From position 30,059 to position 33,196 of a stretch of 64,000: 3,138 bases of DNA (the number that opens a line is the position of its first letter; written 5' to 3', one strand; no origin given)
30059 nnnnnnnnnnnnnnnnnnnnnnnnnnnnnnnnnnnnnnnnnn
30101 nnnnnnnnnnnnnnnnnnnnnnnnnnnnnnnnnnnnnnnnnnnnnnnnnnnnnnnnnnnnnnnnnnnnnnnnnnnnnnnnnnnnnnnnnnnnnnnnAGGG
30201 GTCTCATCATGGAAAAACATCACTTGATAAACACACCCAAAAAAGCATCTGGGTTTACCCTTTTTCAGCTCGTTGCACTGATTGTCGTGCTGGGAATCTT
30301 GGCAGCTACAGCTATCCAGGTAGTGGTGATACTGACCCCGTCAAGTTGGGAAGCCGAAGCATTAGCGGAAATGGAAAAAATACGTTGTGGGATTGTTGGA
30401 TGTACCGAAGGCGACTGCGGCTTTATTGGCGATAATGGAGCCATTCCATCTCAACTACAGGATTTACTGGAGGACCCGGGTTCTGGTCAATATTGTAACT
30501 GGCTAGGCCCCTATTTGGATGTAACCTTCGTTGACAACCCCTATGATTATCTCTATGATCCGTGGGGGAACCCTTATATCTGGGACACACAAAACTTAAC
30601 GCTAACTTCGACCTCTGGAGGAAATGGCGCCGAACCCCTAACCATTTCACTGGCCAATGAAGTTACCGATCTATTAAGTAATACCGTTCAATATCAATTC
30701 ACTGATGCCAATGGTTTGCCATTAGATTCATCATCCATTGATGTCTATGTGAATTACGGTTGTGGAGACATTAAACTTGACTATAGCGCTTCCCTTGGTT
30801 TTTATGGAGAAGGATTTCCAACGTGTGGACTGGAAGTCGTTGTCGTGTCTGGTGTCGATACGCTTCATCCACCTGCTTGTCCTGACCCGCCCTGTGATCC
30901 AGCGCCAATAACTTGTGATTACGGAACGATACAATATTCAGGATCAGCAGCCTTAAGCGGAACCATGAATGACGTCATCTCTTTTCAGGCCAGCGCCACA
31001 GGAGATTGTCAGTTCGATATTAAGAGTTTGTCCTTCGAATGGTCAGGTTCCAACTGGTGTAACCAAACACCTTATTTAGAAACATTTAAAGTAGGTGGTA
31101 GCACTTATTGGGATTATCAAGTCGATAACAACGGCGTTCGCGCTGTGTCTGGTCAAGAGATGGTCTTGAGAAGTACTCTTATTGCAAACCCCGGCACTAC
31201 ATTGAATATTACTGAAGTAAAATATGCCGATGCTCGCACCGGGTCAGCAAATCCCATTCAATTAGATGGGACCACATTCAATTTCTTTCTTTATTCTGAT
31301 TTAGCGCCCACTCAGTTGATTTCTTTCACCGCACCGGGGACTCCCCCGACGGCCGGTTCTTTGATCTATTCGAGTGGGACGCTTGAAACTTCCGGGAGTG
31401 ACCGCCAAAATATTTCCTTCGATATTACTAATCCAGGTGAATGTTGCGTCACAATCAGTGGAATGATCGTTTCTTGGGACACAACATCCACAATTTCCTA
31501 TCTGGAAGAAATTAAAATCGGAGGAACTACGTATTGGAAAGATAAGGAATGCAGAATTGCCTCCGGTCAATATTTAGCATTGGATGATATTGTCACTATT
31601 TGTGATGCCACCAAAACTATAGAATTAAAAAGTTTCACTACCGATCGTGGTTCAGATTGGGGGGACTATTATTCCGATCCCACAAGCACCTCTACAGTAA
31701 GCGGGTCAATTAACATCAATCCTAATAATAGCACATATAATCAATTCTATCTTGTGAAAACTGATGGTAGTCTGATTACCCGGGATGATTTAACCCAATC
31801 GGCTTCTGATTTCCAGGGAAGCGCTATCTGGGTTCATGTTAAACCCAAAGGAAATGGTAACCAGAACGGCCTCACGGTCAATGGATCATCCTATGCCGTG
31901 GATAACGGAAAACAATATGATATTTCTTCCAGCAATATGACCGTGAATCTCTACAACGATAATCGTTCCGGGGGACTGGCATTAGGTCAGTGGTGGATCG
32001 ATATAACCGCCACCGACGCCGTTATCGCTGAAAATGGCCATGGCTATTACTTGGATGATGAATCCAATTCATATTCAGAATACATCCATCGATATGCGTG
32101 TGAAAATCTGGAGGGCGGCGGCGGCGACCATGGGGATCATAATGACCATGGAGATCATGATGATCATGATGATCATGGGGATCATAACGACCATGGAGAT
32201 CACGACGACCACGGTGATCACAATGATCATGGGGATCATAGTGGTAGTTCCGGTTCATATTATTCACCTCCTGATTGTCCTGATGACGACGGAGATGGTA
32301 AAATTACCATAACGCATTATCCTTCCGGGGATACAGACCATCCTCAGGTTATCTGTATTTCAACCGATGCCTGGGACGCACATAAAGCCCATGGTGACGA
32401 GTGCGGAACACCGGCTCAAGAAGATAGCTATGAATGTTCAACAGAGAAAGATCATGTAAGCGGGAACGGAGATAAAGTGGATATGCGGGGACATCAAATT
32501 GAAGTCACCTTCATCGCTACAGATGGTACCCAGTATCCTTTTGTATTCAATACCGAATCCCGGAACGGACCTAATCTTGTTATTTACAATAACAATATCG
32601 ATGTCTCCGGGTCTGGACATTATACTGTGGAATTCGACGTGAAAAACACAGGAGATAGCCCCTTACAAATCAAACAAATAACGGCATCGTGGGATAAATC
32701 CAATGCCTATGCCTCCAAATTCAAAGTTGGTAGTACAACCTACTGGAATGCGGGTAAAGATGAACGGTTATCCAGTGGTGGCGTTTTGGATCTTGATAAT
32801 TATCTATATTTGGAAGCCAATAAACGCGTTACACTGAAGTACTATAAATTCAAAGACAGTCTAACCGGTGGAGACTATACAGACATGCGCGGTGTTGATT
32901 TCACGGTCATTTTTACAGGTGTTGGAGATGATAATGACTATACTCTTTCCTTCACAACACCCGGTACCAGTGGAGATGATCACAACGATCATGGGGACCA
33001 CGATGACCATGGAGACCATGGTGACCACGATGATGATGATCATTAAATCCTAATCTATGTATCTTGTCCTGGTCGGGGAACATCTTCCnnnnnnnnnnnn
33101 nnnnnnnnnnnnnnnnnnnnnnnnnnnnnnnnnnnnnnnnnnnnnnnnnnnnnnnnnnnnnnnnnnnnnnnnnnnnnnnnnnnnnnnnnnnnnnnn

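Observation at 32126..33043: Asp-His triplet-repeat tracts in a pilin-like protein (putative metal-binding filament subunit)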

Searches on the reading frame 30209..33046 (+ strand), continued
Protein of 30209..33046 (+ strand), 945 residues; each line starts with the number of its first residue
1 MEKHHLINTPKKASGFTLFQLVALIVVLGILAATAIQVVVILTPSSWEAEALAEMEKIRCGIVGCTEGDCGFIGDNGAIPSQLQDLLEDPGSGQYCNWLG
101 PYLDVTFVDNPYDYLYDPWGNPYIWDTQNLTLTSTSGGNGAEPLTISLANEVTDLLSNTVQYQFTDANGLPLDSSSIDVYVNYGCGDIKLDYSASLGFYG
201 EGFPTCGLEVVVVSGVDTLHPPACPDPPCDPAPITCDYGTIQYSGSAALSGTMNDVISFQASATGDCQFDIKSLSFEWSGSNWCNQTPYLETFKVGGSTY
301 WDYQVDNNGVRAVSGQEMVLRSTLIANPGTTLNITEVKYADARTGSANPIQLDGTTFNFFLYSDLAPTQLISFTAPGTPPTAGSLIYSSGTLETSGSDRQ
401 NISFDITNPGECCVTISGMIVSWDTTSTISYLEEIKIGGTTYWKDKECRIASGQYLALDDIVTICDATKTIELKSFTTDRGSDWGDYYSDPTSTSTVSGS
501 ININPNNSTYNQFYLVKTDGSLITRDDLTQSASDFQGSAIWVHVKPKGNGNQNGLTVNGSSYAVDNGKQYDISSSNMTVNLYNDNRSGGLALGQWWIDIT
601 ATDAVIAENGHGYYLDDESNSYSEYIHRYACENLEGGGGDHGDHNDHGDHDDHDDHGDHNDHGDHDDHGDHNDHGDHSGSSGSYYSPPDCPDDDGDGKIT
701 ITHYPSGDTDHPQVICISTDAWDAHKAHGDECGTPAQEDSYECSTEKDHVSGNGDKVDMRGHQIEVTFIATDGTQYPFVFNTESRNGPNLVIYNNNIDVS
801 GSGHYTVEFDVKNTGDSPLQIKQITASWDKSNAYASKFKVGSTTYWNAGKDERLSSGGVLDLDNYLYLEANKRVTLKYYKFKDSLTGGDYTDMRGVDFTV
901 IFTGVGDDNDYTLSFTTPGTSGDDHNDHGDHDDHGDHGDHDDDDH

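Call 46: fold_search(model_id=the predicted structure, library=pdb)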
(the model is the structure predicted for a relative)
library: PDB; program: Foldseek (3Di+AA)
matches with E <= 10: 1448; with E <= 0.001: 40
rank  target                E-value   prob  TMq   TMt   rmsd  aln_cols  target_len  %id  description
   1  4u48                  3.9e-08  0.99  0.10  0.07  40.3       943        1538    9  Crystal structure of Salmonella alpha-2-macroglobulin (released 2014-09-17)
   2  4u4j                  7.2e-08  0.96  0.09  0.07  39.5       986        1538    9  Crystal structure of Salmonella alpha-2-macroglobulin mutant Y1175G (released 2014-09-17)
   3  5a42                  2.6e-07  0.93  0.09  0.07  40.0       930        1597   10  Cryo-EM single particle 3D reconstruction of the native conformation of E. coli alpha-2-macroglobulin (ECAM) (released 2015-07-29)
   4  4e0s_A                5.8e-06  0.54  0.07  0.05  41.6       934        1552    8  Crystal Structure of C5b-6 (released 2012-04-18)
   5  4a5w_A                8.2e-06  0.75  0.09  0.06  35.0       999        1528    8  Crystal structure of C5b6 (released 2012-03-14)
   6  7s64_A                1.4e-05  0.57  0.08  0.06  35.1      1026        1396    9  Intermediate-form oocyte/egg Alpha-2-Macroglobulin (A2Moo) tetramer (released 2022-01-05)
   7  7s63_A                1.6e-05  0.47  0.08  0.06  35.3      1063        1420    8  Native-form oocyte/egg Alpha-2-Macroglobulin (A2Moo) tetramer (released 2022-01-05)
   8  3f85                  1.7e-05  0.97  0.12  0.19  20.1       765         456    7  Structure of fusion complex of homo trimeric major pilin subunits CfaB of CFA/I fimbirae from ETEC E. coli (released 2009-08-11)
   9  9u60_E                1.8e-05  0.54  0.08  0.06  41.7       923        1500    8  C3 convertases zymogen C4b2 in loading state (released 2026-01-14)
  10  9fx3_A                2.0e-05  0.75  0.09  0.08  42.1       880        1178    9  Structure of active human CD109 (released 2025-03-19)
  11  8b0g_A                3.0e-05  0.63  0.09  0.08  41.3       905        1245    7  2C9, C5b9-CD59 structure (released 2023-02-22)
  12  8cml_E                3.3e-05  0.72  0.09  0.11  34.6       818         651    9  Cryo-EM structure of complement C5 in complex with nanobodies UNbC5-1 and UNbC5-2 (released 2023-09-27)
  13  3pvm_A                3.8e-05  0.75  0.09  0.07  35.0       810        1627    8  Structure of Complement C5 in Complex with CVF (released 2011-01-19)
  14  6tav_C                3.9e-05  0.44  0.08  0.06  36.9      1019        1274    8  Crystal structure of endopeptidase-induced alpha2-macroglobulin (released 2021-05-12)
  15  7o7n_A                5.0e-05  0.51  0.09  0.07  36.2      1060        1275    8  (h-alpha2M)4 semiactivated I state (released 2022-04-13)
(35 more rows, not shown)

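Call 49: find_related_loci(query=A1, collection=metagenome_contigs, flank=3000)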
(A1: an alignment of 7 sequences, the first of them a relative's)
Query A1 (945 aa) in metagenome_contigs; peptide patterns used: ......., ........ (x = any residue, [..] = any of these).
160 stretches matched a pattern; 2 encode a relative of the query (tblastn E <= 1e-3); 2 distinct loci.
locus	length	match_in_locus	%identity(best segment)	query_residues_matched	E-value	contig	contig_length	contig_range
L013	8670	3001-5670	50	10-918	0e+0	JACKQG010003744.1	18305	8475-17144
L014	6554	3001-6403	35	1-930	3e-56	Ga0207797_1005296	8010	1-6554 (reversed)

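Call 108: search_protein_representatives(alignment_id=A1)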
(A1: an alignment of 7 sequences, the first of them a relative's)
Query: 7 sequences, 1022 profile positions. Proteins with E-value up to 0.001 (for the whole library): 2221; up to 1e-10: 1214; up to 1e-30: 244. The best 150 are listed.
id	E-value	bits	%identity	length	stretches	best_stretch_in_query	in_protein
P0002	0.0e+00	1665.4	-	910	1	1-916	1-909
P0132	3.9e-155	534.9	-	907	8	914-1020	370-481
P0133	4.8e-111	388.9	-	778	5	914-1022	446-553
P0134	1.2e-99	351.2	-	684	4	918-1020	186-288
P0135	7.4e-97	342.0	-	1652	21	670-718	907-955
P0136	4.9e-95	336.0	-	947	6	919-1020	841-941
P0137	1.5e-90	321.1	-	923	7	918-1020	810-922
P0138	4.4e-88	312.9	-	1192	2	489-620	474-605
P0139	2.1e-87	310.7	-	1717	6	918-1021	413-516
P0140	2.3e-86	307.3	-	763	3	7-388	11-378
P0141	3.8e-86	306.5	-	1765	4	912-1020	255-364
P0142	1.0e-84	301.8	-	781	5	6-397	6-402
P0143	1.1e-82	295.0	-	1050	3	915-1020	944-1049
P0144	7.3e-81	289.0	-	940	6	918-1022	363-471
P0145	3.4e-80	286.8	-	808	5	918-1020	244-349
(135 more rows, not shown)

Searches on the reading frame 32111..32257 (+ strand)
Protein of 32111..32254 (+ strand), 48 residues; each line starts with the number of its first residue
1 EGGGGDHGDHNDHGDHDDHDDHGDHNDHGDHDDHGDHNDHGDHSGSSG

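Call 25: find_homologous_proteins(query=window:32111-32254:+, max_evalue=0.001)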
Query seq(48 aa): 90 candidates shared short words with the query, none scored E <= 0.001.

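Call 50: search_solved_structures(query=window:32114-32257:+, max_evalue=10, show_alignments=3)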
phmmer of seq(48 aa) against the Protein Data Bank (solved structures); distinct sequences matched with E-value up to 10: 1.
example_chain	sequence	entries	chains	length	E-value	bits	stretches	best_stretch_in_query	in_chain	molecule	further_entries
9llr_B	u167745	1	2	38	4.2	11.3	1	4-38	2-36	ABC type heterotrimer collagen-like peptide chain B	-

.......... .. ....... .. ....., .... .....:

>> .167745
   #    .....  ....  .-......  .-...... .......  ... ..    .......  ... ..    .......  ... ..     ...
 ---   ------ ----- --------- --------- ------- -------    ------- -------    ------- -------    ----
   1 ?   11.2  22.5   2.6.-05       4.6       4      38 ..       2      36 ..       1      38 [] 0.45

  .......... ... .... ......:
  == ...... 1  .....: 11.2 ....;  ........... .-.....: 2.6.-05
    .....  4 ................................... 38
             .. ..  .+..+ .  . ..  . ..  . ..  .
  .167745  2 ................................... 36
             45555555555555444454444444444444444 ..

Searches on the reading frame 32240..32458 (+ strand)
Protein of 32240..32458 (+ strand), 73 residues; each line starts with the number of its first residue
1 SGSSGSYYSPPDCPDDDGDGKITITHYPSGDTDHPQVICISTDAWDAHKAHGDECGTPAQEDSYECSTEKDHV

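Call 54: find_homologous_proteins(query=A2, max_evalue=0.01)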
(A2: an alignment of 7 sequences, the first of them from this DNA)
Query A2 (7 sequences) (60 aa, profile of the alignment): 222 proteins with E <= 0.01 among 305 candidates; the best 120 are listed.
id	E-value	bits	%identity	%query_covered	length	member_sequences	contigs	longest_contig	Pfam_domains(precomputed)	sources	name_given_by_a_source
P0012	1.9e-16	78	44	60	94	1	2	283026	-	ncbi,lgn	-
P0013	1.6e-15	75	41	65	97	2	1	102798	-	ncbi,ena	-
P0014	1.3e-13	69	42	72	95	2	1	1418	-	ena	-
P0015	4.5e-13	67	47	53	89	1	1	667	-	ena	-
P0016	6.9e-12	63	50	67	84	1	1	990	-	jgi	jgi:hypothetical protein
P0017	7.1e-12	63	43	77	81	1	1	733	-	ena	-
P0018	1.5e-11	62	56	60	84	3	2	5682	-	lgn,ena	-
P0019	4.5e-11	60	56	60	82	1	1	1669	-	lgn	-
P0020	7.6e-11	60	44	73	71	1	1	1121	-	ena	-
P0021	1.2e-10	59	48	70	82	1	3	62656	-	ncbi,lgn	ncbi:MAG: hypothetical protein ACPGU9_03365 [Flavobacteriaceae bacterium]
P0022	1.5e-10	59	43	62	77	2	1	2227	-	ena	-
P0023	1.6e-10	59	48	68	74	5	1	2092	-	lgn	-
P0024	3.2e-10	58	47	60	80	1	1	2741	-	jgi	jgi:hypothetical protein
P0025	5.3e-10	57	48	68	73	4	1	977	-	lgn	-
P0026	5.5e-10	57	44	78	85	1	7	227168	-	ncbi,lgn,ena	-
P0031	1.3e-9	56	45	67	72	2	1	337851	-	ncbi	ncbi:MAG: hypothetical protein ACJ76Y_13745 [Thermoanaerobaculia bacterium]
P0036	3.3e-9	54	49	68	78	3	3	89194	-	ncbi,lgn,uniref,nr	ncbi:MAG: hypothetical protein K8F54_05170 [Altibacter sp.]|uniref:hypothetical protein n=1 Tax=Alti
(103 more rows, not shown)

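Call 68: predict_structure(alignment_id=A3)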
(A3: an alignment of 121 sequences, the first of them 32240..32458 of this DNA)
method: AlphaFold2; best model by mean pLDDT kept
length: 73 residues; sequences in the alignment: 121
mean_pLDDT: 70.8   pTM: 0.57
mean pLDDT of the five models: 70.8, 70.8, 70.0, 69.4, 67.8
residues with pLDDT >= 90: 5; 70-90: 33; 50-70: 23; < 50: 12
segments of 3 or more residues with pLDDT < 50: 1-6, 71-73
pLDDT, mean of each block of 10 residues (from residue 1): 43 61 86 84 90 80 60 43
secondary structure, 60 per line:
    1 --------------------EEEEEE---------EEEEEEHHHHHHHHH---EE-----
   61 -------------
elements in order: E21-26 E36-41 H42-50

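Call 72: fold_search(model_id=the predicted structure, library=pdb)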
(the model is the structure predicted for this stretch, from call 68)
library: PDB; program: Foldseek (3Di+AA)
matches with E <= 10: 52; with E <= 0.001: 0
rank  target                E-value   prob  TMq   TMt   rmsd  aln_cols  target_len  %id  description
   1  1cbf                  5.1e+00  0.06  0.27  0.10   5.0        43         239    9  THE X-RAY STRUCTURE OF A COBALAMIN BIOSYNTHETIC ENZYME, COBALT PRECORRIN-4 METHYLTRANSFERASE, CBIF (released 1999-05-11)
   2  2eot_MODEL_1_A        5.1e+00  0.03  0.22  0.22   9.0        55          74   16  SOLUTION STRUCTURE OF EOTAXIN, AN ENSEMBLE OF 32 NMR SOLUTION STRUCTURES (released 1998-11-11)
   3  4lgw                  5.1e+00  0.03  0.19  0.08   6.2        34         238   15  Crystal structure of Escherichia coli SdiA in the space group P6522 (released 2014-03-19)
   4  7t0r_G                5.4e+00  0.05  0.20  0.17   3.4        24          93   21  Crystal structure of the anti-CD4 adnectin 6940_B01 as a complex with the extracellular domains of CD4 and ibalizumab  (released 2022-01-12)
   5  4y15_C                5.4e+00  0.02  0.16  0.07   6.3        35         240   17  SdiA in complex with 3-oxo-C6-homoserine lactone (released 2015-04-08)
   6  4y17_C                5.4e+00  0.02  0.17  0.07   6.3        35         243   17  SdiA in complex with 3-oxo-C8-homoserine lactone (released 2015-04-08)
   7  8ip8_cb               5.4e+00  0.01  0.16  0.16   7.7        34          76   24  Wheat 80S ribosome stalled on AUG-Stop boron dependently (released 2024-02-21)
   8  5mmi_H                5.8e+00  0.13  0.38  0.54   3.7        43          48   16  Structure of the large subunit of the chloroplast ribosome (released 2017-01-11)
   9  4lfu                  5.8e+00  0.03  0.19  0.08   6.1        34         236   15  Crystal structure of Escherichia coli SdiA in the space group C2 (released 2014-03-19)
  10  1s4d_E                6.2e+00  0.06  0.28  0.09   5.0        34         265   15  Crystal Structure Analysis of the S-adenosyl-L-methionine dependent uroporphyrinogen-III C-methyltransferase SUMT (released 2004-11-30)
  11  8azw_I                6.2e+00  0.05  0.26  0.13   5.5        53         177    9  Cryo-EM structure of the plant 60S subunit (released 2023-06-07)
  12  2qsd_F                6.6e+00  0.03  0.23  0.15   4.6        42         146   17  Crystal structure of a protein Il1583 from Idiomarina loihiensis (released 2007-08-14)
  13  7t0r_I                7.1e+00  0.03  0.20  0.17   3.1        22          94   23  Crystal structure of the anti-CD4 adnectin 6940_B01 as a complex with the extracellular domains of CD4 and ibalizumab  (released 2022-01-12)
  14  3jpu_C                7.1e+00  0.02  0.18  0.10   6.4        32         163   16  LasR-TP4 complex (released 2009-10-13)
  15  4gun_P                7.1e+00  0.01  0.15  0.07   3.6        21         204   10  Crystal Structure of the K184R, L185P mutant manganese superoxide dismutase from Candida albicans cytosol (released 2013-09-18)
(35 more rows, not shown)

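Call 93: search_protein_families(library=ncbifam, proteins=[P0016, P0031, P0036, P0012, window:32240-32458:+], max_evalue=1)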
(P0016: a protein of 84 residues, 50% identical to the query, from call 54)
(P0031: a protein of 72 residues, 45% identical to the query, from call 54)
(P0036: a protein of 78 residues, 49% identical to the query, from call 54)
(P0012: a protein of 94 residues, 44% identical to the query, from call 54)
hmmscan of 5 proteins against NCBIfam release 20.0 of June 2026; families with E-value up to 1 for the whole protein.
P0016 (84 aa): 1 family
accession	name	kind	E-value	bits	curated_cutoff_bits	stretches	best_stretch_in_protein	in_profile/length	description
NF043072.1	GAS_sig_Nterm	subfamily_domain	0.0074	15.8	44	1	9-32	7-30/33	SpoV family signaling peptide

P0031 (72 aa): 1 family
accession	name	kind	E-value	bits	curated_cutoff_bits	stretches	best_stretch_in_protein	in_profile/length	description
NF041704.1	Shig_StxB_2e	exception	0.059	13.4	203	1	3-50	2-44/87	Shiga toxin Stx2e subunit B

P0036 (78 aa): 0 families

P0012 (94 aa): 1 family
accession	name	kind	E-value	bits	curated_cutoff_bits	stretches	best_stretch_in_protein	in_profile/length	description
NF010249.0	PRK13696.1-1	equivalog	0.0037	17.4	90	0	16-40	3-26/72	hypothetical protein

window:32240-32458:+ (73 aa): 0 families
